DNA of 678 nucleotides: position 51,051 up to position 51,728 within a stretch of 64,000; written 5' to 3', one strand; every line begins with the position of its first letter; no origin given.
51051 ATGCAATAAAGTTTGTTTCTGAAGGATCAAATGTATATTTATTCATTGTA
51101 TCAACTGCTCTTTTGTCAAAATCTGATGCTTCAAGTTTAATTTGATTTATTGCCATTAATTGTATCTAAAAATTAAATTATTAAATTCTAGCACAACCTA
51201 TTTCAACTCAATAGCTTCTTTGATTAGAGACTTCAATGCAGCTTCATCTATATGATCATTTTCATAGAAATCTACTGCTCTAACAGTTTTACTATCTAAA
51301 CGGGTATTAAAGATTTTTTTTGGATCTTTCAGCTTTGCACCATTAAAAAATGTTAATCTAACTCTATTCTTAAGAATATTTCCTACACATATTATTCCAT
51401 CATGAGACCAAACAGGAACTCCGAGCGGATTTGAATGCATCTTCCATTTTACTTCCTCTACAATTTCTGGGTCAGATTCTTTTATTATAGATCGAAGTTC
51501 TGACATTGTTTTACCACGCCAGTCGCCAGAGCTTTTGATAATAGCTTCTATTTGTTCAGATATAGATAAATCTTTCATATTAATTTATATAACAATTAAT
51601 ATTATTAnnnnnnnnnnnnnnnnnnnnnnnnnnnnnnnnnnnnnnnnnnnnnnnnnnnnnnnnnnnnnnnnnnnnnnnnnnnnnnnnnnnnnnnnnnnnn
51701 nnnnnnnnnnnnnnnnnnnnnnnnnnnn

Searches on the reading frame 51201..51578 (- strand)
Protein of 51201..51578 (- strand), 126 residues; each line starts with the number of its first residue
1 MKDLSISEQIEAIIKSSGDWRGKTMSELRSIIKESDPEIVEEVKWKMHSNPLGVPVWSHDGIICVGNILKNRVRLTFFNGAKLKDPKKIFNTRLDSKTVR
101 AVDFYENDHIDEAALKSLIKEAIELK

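Call 12: search_protein_families(library=pfam, proteins=[window:51201-51578:-])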
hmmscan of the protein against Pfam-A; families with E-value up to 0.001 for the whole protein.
window:51201-51578:- (126 aa): 2 families
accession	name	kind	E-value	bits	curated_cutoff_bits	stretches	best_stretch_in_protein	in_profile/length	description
PF08818.16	DUF1801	-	2.4e-22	79.5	27.2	1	22-123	2-85/85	Domain of unknown function (DU1801)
PF18899.5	DUF5655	-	6.7e-06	26.6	24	1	25-125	16-108/109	Domain of unknown function (DUF5655)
